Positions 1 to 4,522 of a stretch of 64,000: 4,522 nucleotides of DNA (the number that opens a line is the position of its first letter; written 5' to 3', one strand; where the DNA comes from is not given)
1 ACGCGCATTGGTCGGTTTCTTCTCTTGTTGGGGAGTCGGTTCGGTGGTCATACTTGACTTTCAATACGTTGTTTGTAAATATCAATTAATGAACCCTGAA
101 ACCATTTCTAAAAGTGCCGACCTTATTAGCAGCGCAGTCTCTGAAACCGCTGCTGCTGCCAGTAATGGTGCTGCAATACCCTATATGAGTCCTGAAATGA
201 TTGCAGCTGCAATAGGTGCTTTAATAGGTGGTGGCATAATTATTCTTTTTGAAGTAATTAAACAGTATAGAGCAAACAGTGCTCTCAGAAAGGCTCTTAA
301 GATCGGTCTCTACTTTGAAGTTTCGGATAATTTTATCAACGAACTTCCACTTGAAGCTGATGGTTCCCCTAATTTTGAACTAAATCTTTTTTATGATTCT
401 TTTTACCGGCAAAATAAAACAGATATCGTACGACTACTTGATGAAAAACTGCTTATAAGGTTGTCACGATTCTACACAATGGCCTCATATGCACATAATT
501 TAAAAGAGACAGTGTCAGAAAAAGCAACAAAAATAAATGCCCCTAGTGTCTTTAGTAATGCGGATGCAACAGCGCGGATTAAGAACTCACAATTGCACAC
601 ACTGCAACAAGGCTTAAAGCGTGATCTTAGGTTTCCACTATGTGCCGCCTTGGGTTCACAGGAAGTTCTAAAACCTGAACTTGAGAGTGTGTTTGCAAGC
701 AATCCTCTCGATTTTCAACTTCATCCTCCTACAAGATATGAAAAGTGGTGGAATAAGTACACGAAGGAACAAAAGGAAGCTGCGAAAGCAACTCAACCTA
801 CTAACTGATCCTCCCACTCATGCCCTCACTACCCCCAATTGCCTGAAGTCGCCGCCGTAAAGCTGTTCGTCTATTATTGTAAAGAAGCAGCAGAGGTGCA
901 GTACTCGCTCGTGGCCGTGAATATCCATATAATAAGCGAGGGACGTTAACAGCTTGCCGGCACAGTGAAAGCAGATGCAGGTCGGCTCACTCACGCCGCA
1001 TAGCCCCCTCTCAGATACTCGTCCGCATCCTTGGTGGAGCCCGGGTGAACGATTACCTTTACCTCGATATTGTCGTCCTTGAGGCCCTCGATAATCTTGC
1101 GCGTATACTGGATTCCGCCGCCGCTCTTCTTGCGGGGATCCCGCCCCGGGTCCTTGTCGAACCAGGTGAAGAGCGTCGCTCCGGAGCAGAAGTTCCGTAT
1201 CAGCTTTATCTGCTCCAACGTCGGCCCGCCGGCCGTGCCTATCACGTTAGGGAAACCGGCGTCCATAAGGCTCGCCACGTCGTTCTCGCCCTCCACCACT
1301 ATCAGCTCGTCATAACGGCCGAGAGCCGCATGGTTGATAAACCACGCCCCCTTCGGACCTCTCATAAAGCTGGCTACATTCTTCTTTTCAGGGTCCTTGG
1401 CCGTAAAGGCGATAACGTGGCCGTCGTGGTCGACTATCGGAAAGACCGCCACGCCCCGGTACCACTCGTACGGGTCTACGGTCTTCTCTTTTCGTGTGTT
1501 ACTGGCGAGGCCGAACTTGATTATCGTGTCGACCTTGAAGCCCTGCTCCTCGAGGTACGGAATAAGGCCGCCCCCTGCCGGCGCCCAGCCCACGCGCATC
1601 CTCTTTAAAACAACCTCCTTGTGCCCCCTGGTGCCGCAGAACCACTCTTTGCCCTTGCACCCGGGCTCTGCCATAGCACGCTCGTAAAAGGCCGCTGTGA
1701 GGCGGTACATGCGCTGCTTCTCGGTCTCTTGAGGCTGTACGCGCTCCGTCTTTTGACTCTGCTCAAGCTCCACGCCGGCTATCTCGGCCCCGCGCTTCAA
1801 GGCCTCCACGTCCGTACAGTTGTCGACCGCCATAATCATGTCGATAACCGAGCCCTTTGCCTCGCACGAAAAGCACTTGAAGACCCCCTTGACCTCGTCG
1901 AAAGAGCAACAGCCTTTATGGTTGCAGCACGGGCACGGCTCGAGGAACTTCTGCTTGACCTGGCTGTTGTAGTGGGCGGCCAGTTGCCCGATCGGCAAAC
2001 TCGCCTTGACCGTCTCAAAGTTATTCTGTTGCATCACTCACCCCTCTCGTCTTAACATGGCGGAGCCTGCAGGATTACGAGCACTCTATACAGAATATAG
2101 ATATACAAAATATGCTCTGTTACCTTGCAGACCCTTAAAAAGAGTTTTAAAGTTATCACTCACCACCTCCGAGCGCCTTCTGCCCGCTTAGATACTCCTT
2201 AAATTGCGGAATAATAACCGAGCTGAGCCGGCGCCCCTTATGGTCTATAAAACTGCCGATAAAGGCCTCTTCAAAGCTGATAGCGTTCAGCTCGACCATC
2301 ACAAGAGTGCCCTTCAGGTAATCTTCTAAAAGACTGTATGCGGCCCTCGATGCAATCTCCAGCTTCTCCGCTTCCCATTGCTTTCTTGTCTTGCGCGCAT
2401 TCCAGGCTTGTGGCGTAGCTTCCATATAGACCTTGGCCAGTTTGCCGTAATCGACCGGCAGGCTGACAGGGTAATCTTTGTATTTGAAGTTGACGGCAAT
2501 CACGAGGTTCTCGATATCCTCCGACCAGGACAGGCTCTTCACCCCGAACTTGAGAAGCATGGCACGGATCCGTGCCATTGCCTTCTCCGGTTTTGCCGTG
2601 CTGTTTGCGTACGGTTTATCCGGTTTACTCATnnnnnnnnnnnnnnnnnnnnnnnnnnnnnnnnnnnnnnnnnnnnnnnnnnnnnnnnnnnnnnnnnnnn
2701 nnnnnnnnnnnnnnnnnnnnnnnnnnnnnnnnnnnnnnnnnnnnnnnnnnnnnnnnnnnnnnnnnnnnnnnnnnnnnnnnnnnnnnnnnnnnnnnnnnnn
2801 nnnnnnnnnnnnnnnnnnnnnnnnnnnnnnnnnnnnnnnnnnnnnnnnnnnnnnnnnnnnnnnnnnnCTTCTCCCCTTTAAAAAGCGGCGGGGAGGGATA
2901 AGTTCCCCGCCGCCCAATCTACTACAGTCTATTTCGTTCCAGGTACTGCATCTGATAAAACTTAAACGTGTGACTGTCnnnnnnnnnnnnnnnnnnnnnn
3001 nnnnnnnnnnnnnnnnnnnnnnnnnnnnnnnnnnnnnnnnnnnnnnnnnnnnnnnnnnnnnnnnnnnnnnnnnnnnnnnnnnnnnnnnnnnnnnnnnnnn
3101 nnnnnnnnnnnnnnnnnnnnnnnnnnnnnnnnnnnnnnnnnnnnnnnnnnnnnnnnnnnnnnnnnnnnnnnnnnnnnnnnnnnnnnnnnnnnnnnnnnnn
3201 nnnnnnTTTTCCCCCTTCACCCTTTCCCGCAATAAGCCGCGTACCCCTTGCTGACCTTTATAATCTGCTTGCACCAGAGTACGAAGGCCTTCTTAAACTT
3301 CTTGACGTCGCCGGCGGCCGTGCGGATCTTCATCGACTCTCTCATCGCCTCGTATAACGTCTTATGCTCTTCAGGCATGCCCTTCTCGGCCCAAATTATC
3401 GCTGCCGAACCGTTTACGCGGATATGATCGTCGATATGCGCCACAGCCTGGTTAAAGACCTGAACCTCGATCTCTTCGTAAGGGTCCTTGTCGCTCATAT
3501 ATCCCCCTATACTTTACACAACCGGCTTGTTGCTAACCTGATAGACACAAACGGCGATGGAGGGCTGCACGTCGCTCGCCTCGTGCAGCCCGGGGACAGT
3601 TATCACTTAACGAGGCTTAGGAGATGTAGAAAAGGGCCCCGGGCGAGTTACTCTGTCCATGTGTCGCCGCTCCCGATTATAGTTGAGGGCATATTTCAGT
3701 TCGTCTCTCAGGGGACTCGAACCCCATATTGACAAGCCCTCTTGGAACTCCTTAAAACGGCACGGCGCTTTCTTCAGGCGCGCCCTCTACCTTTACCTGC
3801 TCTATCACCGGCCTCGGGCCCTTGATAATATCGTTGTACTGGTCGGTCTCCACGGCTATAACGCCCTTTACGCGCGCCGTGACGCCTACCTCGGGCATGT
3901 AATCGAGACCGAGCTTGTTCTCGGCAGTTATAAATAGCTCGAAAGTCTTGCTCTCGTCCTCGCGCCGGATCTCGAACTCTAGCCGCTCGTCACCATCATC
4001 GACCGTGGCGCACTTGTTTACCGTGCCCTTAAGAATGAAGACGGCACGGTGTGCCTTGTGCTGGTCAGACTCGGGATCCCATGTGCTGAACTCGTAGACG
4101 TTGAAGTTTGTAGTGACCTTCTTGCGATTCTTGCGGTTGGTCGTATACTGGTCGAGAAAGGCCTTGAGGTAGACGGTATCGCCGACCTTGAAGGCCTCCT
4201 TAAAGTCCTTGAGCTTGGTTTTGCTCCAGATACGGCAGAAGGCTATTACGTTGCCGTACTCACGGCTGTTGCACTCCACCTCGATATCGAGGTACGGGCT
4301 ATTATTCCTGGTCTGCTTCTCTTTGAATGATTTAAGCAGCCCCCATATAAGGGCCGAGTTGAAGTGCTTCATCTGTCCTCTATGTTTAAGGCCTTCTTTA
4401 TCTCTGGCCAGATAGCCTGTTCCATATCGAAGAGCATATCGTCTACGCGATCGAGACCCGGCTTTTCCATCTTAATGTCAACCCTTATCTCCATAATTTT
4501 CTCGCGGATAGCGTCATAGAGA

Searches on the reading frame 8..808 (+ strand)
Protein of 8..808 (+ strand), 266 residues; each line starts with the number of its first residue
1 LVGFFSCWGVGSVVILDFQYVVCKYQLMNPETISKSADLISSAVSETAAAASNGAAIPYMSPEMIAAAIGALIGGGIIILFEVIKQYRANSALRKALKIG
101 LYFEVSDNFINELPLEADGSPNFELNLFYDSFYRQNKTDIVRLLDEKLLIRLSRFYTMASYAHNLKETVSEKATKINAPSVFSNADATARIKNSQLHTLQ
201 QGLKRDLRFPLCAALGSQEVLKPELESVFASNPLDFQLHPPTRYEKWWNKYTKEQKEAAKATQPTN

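Call 8: search_protein_families(library=pfam, proteins=[window:8-808:+], max_evalue=0.01)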
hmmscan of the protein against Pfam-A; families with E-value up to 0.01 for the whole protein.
window:8-808:+ (266 aa): 1 family
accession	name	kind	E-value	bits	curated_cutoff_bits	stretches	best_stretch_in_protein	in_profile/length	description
PF06305.16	LapA_dom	-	0.0055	17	28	0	64-98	24-57/64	Lipopolysaccharide assembly protein A domain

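Call 58: search_protein_families(library=phrogs, proteins=[window:8-808:+], max_evalue=0.001)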
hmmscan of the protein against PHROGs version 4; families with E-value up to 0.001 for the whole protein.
window:8-808:+ (266 aa): 0 families

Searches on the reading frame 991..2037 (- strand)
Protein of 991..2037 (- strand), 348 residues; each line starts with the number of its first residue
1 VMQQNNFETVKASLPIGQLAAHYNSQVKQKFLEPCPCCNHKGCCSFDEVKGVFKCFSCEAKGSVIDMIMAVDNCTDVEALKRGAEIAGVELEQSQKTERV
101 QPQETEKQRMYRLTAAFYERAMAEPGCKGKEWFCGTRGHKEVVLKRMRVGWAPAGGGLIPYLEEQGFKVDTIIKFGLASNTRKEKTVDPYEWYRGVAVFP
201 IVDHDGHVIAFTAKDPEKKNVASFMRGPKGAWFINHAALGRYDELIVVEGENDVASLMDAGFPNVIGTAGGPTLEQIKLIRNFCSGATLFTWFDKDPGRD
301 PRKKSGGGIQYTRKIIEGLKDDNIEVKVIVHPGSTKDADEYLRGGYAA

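Call 8: search_protein_families(library=pfam, proteins=[window:991-2037:-], max_evalue=0.01)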
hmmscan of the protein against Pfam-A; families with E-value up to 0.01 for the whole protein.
window:991-2037:- (348 aa): 5 families
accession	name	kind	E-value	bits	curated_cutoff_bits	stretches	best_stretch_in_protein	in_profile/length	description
PF08275.17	DNAG_N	-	3.1e-09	37.4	26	1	131-234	15-116/128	DNA primase catalytic core, N-terminal domain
PF01807.25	Zn_ribbon_DnaG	-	4.3e-08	33.3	24.9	1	6-95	5-97/98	CHC2 zinc finger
PF13155.12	Toprim_2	-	5.3e-07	30.4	22.1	1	246-342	1-88/88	Toprim-like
PF13662.12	Toprim_4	-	9.3e-05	23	25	1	243-329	1-84/85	Toprim domain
PF13362.12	Toprim_3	-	0.00023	22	27.2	1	245-343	2-90/95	Toprim domain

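Call 19: find_related_loci(query=window:991-2037:-, collection=genome_contigs, flank=10000)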
Query window:991-2037:- (348 aa) in genome_contigs; peptide patterns used: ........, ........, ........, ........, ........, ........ (x = any residue, [..] = any of these).
79 stretches matched a pattern, but none encodes a relative of the query by tblastn (E <= 1e-3).

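Call 21: find_encoding_contigs(protein=window:991-2037:-, flank=10000, max_places=4)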
Protein window:991-2037:- (348 aa): no gene with exactly this product is on record in the collection.

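Call 30: search_protein_families(library=phrogs, proteins=[window:991-2037:-], max_evalue=0.001)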
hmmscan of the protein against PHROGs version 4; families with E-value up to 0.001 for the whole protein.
window:991-2037:- (348 aa): 7 families
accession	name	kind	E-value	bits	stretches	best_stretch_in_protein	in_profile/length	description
phrog_6444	-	DNA, RNA and nucleotide metabolism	8.9e-30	105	1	29-343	34-352/577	DNA primase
phrog_47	-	DNA, RNA and nucleotide metabolism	1.4e-23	84.4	1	16-341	31-321/947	DNA primase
phrog_239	-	DNA, RNA and nucleotide metabolism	3.4e-15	57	1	21-344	31-298/801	DNA primase/helicase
phrog_11992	-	unknown function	3.5e-09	38.1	1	5-122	2-116/177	-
phrog_360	-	DNA, RNA and nucleotide metabolism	1.9e-07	32.2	1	18-101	10-101/133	DNA primase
phrog_5311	-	DNA, RNA and nucleotide metabolism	7.3e-05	22.2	1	24-82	91-154/692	helicase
phrog_18097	-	DNA, RNA and nucleotide metabolism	0.00016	22.3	1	6-108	6-108/199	DNA primase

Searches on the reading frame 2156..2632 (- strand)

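Call 8: search_protein_families(library=pfam, proteins=[window:2156-2632:-], max_evalue=0.01)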
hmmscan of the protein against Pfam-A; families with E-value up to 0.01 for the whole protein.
window:2156-2632:- (158 aa): 0 families

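Call 30: search_protein_families(library=phrogs, proteins=[window:2156-2632:-], max_evalue=0.001)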
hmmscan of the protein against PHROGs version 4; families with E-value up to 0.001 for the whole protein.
window:2156-2632:- (158 aa): 1 family
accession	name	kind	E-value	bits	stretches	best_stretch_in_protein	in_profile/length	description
phrog_17260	-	unknown function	2.8e-05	25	1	8-152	4-144/158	-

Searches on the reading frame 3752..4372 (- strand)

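Call 8: search_protein_families(library=pfam, proteins=[window:3752-4372:-], max_evalue=0.01)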
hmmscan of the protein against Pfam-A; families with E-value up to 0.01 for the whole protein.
window:3752-4372:- (206 aa): 1 family
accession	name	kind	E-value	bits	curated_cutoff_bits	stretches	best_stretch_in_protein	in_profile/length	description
PF00436.31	SSB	-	4.8e-05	23.8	26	1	12-90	10-96/104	Single-strand binding protein family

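Call 30: search_protein_families(library=phrogs, proteins=[window:3752-4372:-], max_evalue=0.001)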
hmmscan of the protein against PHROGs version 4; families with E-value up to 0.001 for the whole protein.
window:3752-4372:- (206 aa): 0 families
